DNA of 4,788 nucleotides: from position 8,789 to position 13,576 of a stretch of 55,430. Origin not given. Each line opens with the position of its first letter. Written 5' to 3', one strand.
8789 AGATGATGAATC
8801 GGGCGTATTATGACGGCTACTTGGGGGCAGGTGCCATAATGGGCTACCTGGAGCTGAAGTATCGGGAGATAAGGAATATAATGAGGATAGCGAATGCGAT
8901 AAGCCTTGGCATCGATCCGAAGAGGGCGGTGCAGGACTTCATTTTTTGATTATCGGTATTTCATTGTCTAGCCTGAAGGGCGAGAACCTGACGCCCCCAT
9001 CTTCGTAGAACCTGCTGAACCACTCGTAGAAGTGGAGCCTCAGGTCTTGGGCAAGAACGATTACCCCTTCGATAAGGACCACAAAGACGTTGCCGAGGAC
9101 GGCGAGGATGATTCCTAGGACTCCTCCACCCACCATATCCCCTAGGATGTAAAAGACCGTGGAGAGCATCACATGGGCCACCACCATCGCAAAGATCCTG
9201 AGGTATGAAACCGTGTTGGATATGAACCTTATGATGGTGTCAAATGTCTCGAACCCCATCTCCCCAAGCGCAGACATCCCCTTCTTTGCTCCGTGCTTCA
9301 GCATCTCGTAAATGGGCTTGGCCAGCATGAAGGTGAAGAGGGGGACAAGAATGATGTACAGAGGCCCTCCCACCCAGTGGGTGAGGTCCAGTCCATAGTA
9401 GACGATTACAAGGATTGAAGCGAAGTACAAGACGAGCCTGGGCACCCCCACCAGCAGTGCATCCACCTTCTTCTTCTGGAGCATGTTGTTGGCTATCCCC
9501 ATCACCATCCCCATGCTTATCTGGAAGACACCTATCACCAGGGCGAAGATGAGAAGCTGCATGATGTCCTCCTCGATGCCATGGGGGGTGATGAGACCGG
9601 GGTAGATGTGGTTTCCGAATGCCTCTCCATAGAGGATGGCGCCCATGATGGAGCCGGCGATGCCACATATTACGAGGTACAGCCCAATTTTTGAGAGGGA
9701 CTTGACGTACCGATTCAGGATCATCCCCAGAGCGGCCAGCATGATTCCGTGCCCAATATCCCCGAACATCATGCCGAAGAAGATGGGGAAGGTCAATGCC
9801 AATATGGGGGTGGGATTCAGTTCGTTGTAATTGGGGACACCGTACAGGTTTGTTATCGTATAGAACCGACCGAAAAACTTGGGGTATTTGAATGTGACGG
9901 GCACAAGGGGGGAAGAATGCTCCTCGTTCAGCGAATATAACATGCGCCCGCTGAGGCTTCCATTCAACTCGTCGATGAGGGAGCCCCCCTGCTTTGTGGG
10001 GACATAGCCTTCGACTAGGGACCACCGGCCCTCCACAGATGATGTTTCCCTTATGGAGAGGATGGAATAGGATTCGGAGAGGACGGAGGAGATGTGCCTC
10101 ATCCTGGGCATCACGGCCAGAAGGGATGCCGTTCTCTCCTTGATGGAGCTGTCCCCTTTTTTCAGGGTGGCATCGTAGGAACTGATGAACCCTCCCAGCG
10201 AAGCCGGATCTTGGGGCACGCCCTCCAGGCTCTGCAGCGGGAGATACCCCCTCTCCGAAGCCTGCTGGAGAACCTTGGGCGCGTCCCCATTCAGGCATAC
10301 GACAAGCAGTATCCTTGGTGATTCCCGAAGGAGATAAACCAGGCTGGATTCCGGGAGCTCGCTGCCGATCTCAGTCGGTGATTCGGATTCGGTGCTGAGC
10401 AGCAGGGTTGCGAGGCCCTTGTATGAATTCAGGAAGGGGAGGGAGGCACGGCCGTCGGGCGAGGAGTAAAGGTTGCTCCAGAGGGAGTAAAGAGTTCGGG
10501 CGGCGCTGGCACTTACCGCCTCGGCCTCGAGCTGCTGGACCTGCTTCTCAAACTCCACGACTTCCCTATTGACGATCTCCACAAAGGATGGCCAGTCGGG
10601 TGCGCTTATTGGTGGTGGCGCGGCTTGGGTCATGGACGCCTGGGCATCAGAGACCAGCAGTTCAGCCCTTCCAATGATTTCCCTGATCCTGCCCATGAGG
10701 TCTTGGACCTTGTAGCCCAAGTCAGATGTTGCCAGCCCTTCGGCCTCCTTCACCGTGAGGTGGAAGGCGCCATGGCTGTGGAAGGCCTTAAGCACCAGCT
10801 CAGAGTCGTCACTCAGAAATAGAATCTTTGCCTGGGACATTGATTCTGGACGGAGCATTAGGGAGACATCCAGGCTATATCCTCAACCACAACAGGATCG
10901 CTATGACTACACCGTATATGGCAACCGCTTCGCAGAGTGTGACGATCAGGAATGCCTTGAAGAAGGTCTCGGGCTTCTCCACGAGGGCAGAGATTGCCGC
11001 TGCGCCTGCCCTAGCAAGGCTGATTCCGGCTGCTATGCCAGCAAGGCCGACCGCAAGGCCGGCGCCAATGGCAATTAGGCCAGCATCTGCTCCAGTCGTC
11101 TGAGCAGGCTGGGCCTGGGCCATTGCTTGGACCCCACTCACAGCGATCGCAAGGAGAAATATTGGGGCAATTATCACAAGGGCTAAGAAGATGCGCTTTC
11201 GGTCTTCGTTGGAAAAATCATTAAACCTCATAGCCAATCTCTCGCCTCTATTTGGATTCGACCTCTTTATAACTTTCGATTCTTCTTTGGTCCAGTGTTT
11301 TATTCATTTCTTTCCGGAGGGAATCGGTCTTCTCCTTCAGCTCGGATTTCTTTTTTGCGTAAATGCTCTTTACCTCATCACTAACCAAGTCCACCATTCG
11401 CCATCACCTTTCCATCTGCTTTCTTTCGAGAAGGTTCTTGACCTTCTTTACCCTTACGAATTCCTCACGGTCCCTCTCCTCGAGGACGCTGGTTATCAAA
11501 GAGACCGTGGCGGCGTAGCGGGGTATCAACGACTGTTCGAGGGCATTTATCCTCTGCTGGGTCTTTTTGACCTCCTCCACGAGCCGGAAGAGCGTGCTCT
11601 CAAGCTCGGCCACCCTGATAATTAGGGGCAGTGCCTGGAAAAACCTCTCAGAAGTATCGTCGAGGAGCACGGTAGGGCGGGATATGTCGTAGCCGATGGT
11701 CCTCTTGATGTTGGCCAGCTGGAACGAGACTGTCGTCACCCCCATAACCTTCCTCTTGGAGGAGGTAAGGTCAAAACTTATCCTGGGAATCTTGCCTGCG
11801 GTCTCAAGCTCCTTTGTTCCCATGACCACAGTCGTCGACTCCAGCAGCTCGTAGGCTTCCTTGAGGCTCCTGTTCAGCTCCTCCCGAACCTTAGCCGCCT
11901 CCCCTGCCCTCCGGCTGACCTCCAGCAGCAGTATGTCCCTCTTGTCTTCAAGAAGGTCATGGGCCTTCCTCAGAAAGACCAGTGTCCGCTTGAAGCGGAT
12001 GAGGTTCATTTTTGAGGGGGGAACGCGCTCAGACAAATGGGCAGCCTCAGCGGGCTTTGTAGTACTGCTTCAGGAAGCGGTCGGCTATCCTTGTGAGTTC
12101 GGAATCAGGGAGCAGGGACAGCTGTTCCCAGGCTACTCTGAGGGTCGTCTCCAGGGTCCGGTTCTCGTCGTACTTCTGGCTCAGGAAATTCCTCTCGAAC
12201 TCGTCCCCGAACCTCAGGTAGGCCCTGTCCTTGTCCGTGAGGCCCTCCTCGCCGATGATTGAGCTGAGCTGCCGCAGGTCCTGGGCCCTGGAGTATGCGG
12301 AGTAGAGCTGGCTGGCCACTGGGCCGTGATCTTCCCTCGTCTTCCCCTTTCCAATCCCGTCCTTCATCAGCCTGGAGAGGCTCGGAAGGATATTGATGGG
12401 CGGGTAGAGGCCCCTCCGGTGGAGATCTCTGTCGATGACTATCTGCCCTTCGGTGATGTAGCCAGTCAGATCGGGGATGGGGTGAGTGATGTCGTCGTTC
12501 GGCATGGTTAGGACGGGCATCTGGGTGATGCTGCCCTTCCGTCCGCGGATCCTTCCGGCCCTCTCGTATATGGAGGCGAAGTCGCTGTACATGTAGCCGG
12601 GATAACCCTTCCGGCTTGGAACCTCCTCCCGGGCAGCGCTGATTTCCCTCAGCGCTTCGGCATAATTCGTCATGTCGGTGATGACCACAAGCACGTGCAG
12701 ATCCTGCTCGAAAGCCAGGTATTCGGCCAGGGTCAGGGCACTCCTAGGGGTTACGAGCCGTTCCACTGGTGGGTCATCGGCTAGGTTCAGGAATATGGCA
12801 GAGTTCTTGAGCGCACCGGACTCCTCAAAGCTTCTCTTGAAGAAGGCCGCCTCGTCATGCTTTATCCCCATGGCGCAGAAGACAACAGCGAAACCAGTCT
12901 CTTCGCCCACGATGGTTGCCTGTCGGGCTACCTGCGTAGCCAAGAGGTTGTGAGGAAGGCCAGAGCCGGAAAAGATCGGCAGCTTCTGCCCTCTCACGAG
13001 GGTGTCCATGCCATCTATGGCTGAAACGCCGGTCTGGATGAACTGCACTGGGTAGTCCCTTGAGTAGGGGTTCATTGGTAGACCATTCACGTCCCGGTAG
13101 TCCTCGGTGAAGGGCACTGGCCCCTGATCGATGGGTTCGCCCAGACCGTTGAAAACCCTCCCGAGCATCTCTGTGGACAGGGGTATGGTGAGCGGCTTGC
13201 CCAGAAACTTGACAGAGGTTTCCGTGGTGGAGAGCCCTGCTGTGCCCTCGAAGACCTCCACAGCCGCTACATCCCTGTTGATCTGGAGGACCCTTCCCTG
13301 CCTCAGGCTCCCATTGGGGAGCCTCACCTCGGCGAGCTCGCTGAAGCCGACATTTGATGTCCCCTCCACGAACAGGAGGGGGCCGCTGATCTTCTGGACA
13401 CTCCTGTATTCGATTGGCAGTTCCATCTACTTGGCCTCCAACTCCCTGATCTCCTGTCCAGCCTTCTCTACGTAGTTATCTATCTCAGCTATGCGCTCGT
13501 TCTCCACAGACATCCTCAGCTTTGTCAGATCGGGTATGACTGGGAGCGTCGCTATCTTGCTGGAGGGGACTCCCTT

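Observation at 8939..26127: Antiporter-hydrogenase genes run straight into the ATP synthase genes: 26 same-strand genes with no junction longer than 16 nt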

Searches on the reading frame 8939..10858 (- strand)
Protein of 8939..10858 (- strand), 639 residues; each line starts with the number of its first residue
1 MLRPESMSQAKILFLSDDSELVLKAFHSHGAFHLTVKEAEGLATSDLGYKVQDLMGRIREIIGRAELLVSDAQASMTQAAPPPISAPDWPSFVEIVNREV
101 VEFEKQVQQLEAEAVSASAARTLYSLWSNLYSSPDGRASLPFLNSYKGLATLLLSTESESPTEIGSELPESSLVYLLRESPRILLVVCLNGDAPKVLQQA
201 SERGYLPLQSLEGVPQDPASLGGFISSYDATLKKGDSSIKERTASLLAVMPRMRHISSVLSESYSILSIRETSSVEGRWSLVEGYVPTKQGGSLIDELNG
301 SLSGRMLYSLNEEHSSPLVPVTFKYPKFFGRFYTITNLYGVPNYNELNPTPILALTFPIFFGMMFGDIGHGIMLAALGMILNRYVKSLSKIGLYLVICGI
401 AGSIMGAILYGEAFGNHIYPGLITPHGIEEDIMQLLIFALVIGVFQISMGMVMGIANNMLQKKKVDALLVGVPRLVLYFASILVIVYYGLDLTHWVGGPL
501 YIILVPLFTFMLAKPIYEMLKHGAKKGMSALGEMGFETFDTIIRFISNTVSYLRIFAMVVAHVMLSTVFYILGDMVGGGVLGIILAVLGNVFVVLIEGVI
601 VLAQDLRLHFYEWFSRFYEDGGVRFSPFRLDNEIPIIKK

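Call 7: search_protein_families(library=pfam, proteins=[window:8939-10858:-], max_evalue=0.01)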
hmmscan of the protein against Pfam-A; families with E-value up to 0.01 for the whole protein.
window:8939-10858:- (639 aa): 1 family
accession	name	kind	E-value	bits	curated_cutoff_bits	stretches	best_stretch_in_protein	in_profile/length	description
PF01496.24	V_ATPase_I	-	5.9e-38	130.8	30.7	2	238-390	268-422/815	V-type ATPase 116kDa subunit family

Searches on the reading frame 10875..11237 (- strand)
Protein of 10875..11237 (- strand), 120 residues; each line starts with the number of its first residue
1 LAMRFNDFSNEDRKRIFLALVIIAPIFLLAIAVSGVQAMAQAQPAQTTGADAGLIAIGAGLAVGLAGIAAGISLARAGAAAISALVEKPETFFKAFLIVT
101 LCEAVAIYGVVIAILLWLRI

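Call 7: search_protein_families(library=pfam, proteins=[window:10875-11237:-], max_evalue=0.01)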
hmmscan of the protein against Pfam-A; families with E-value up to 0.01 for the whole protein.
window:10875-11237:- (120 aa): 1 family
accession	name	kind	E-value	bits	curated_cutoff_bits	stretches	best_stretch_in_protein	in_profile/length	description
PF00137.26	ATP-synt_C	-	2.3e-17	63.4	24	1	57-116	1-60/60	ATP synthase subunit C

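Call 39: search_protein_families(library=ncbifam, proteins=[window:10875-11231:-], max_evalue=0.001)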
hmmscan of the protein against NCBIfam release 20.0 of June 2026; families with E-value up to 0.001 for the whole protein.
window:10875-11231:- (118 aa): 12 families
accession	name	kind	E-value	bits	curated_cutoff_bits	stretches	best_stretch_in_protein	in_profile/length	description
NF004888.0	PRK06251.1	equivalog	8.5e-21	74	101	1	24-115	9-98/102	V-type ATP synthase subunit K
NF011483.0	PRK14893.1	equivalog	1.1e-13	51.5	188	1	26-115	65-154/162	V-type ATP synthase subunit K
NF004913.0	PRK06271.1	equivalog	2.8e-09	36.6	211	1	49-115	76-141/220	V-type ATP synthase subunit K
NF005124.0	PRK06558.1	equivalog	3.8e-09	36.5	127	1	52-118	16-82/159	V-type ATP synthase subunit K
NF006219.0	PRK08344.1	equivalog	2e-07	30.9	108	1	53-114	7-68/161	V-type ATP synthase subunit K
TIGR01100.1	V_ATP_synt_C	equivalog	3.3e-07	30.5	61.45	0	21-79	52-107/108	V-type ATPase subunit C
NF005174.0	PRK06649.1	equivalog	9.1e-07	29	127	1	27-113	56-140/143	V-type ATP synthase subunit K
NF005363.0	PRK06876.1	equivalog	3.1e-06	26.9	71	1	51-115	6-74/80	F0F1 ATP synthase subunit C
NF007200.0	PRK09621.1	equivalog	2.1e-05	24.5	108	1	31-114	57-140/141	ATP synthase subunit C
NF005608.0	PRK07354.1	equivalog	2.5e-05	24.8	128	1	54-114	10-74/81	F0F1 ATP synthase subunit C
NF009999.0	PRK13471.1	equivalog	3.2e-05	24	124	1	54-116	17-83/85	F0F1 ATP synthase subunit C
NF005521.0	PRK07159.1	equivalog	4.8e-05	23.3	122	1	34-114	16-97/101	F0F1 ATP synthase subunit C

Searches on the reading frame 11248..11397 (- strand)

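Call 7: search_protein_families(library=pfam, proteins=[window:11248-11397:-], max_evalue=0.01)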
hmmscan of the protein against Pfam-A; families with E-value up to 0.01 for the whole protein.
window:11248-11397:- (49 aa): 2 families
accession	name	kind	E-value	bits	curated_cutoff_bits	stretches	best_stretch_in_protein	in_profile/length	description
PF08181.16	DegQ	-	0.00082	19.9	22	1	7-37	7-36/46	DegQ (SacQ) family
PF08703.15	PLC-beta_C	-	0.0087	16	27.6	1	13-46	144-177/272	PLC-beta C terminal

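Call 39: search_protein_families(library=ncbifam, proteins=[window:11248-11397:-], max_evalue=0.001)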
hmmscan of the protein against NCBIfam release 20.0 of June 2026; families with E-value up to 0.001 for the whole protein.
window:11248-11397:- (49 aa): 0 families

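Call 76: search_protein_families(library=pfam, proteins=[window:11248-11397:-], max_evalue=1)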
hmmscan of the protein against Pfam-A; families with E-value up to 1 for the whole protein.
window:11248-11397:- (49 aa): 5 families
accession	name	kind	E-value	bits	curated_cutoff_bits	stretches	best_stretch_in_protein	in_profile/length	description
PF08181.16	DegQ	-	0.00082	19.9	22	1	7-37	7-36/46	DegQ (SacQ) family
PF08703.15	PLC-beta_C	-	0.0087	16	27.6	1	13-46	144-177/272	PLC-beta C terminal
PF03105.24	SPX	-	0.014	15.9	27.8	1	7-45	149-187/340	SPX domain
PF24227.1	DUF7443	-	0.067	13.3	27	1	2-29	27-53/58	Domain of unknown function (DUF7443)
PF17018.10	MICSWaP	-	0.14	12.2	27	1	4-42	7-46/195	Spore wall protein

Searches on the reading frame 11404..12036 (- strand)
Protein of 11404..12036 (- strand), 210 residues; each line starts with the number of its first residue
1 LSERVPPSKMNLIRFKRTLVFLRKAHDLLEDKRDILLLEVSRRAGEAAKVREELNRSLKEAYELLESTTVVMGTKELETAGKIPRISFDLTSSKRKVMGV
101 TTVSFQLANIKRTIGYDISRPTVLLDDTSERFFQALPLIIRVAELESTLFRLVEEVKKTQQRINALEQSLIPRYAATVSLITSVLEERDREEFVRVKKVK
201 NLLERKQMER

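Call 7: search_protein_families(library=pfam, proteins=[window:11404-12036:-], max_evalue=0.01)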
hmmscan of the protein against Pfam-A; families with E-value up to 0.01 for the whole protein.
window:11404-12036:- (210 aa): 1 family
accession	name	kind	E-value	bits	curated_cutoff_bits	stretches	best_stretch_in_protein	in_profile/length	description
PF01813.22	ATP-synt_D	-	3.2e-48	164.6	25.7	1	11-201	1-196/196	ATP synthase subunit D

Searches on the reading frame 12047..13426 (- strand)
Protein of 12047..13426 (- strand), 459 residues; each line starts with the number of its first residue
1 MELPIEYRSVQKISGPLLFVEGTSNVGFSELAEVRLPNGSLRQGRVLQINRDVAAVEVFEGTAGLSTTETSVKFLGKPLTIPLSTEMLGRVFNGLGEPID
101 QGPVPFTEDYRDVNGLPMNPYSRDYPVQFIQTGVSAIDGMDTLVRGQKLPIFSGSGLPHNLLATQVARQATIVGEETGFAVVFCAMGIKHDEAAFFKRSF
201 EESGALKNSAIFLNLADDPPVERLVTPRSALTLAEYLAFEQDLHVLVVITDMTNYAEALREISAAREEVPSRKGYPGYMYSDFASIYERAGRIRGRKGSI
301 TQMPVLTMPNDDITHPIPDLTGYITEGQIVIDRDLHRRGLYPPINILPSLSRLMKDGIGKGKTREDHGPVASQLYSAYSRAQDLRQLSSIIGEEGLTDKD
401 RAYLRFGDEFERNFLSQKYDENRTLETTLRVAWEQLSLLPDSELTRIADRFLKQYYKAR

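Call 7: search_protein_families(library=pfam, proteins=[window:12047-13426:-], max_evalue=0.01)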
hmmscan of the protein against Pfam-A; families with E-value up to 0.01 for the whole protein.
window:12047-13426:- (459 aa): 3 families
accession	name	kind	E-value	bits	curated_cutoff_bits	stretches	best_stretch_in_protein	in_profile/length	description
PF00006.31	ATP-synt_ab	-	1.5e-78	263.7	29.5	1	133-351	1-213/213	ATP synthase alpha/beta family, nucleotide-binding domain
PF22919.1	ATP-synt_VA_C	-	1.1e-30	106.1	24.7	1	356-456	1-101/101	C-terminal domain of V and A type ATP synthase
PF02874.29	ATP-synt_ab_N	-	6.7e-10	39.8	20.9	1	10-76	1-69/69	ATP synthase alpha/beta family, beta-barrel domain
